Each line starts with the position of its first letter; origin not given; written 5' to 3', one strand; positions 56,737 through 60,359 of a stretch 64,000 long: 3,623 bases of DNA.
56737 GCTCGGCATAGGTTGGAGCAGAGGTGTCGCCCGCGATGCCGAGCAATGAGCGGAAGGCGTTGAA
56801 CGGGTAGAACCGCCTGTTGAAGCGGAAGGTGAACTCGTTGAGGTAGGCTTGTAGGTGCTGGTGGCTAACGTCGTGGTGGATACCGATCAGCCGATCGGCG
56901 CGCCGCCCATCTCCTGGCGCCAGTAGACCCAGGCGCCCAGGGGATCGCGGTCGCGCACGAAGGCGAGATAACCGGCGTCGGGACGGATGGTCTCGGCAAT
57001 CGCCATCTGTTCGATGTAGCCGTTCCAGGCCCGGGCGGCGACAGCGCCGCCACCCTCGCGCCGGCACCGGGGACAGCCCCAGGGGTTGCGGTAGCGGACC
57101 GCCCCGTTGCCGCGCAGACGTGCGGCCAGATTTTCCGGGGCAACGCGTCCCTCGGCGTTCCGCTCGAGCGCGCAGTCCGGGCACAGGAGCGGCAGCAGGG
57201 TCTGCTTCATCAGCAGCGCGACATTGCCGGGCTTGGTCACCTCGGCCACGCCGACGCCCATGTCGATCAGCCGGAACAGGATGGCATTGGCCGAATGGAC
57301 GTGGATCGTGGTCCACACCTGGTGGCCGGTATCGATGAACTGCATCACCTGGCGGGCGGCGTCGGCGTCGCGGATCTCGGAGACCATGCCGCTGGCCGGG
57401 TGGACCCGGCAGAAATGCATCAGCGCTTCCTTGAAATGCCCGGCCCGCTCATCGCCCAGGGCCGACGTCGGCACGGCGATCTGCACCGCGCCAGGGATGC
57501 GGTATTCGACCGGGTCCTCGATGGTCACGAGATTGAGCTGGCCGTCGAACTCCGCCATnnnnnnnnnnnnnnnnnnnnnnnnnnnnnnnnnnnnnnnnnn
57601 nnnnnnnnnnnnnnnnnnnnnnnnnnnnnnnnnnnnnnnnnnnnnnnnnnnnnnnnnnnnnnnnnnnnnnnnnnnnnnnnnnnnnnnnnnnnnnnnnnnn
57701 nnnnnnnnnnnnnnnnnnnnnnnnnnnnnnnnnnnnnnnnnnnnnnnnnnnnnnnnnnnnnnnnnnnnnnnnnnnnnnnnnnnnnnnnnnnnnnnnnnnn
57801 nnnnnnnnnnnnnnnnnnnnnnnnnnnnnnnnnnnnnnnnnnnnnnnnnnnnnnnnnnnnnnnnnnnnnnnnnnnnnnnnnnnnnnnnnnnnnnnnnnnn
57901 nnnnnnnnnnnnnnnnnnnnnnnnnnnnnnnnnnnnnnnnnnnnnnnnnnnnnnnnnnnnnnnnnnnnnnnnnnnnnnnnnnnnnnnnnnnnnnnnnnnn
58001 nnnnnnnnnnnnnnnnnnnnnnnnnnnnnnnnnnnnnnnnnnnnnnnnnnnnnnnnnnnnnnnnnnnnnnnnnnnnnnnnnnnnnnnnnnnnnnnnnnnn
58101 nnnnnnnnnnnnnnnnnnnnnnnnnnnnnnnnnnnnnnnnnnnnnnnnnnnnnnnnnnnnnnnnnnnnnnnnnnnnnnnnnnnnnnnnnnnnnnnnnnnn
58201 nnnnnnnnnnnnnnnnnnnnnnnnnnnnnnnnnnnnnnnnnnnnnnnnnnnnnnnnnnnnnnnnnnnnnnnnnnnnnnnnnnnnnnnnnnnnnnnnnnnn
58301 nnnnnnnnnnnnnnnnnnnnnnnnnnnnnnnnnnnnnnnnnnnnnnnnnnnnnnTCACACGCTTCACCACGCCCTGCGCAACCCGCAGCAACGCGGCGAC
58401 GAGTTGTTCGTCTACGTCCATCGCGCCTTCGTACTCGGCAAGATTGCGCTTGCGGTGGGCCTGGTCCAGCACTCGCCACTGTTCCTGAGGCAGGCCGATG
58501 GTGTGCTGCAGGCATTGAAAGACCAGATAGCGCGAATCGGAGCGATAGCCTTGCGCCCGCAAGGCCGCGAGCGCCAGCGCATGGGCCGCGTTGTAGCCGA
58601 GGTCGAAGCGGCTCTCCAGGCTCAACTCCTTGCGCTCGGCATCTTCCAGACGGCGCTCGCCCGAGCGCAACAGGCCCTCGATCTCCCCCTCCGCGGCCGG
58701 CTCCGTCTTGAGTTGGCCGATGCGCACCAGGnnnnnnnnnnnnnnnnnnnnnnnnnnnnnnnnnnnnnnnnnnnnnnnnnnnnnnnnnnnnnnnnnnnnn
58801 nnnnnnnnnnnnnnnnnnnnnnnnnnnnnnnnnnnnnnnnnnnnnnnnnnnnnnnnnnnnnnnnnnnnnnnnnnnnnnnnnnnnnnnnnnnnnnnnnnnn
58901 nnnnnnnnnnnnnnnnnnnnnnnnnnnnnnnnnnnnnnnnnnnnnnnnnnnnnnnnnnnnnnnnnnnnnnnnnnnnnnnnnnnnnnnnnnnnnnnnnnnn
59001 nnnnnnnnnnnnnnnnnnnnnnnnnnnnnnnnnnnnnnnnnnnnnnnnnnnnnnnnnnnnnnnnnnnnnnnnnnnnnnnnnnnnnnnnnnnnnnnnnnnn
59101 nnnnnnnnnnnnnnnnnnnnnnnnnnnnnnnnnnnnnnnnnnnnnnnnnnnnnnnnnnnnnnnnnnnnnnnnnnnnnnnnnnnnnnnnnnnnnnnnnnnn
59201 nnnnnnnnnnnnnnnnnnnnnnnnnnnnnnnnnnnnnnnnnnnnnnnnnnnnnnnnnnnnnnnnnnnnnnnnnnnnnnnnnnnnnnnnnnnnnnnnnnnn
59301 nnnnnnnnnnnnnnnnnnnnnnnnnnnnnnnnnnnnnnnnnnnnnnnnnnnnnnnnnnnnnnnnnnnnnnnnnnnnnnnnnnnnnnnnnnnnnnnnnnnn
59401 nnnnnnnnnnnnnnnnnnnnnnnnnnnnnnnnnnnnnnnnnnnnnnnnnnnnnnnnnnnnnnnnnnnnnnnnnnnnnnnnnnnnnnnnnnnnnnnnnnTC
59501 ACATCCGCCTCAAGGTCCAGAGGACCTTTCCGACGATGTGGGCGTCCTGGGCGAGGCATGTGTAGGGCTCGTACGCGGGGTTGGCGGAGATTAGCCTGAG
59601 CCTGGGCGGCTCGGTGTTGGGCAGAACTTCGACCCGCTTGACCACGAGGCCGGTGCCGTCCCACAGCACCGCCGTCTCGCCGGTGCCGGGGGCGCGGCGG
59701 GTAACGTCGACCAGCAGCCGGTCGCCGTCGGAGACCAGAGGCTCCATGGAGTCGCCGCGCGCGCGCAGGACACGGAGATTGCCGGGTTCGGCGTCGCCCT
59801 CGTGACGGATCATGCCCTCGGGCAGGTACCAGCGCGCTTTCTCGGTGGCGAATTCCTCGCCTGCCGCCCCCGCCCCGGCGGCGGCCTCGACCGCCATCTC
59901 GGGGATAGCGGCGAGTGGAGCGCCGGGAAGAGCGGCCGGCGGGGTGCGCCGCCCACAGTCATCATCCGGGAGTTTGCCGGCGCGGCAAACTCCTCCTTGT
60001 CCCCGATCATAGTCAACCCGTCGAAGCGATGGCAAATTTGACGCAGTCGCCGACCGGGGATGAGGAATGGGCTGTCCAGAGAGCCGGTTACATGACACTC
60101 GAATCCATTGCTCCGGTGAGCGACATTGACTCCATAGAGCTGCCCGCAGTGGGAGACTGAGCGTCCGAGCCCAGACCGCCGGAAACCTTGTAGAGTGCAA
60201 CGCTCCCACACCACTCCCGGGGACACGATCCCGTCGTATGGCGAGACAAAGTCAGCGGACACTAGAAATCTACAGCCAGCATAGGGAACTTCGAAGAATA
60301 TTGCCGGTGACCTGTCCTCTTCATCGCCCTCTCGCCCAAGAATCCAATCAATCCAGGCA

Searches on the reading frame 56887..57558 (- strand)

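Call 71: search_protein_families(library=pfam, proteins=[window:56887-57558:-], max_evalue=0.001)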
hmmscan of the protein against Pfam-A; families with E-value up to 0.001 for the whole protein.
window:56887-57558:- (223 aa): 1 family
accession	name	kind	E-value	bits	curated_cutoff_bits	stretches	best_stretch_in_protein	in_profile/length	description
PF00437.27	T2SSE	-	6.9e-27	94.5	24.9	1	7-169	170-309/370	Type II/IV secretion system protein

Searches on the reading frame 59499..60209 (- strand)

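Call 71: search_protein_families(library=pfam, proteins=[window:59499-60209:-], max_evalue=0.001)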
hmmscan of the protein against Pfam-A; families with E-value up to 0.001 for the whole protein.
window:59499-60209:- (236 aa): 1 family
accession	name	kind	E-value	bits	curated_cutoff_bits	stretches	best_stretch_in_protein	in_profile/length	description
PF00717.28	Peptidase_S24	-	1.6e-16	60.5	23.3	1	108-229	5-115/116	Peptidase S24-like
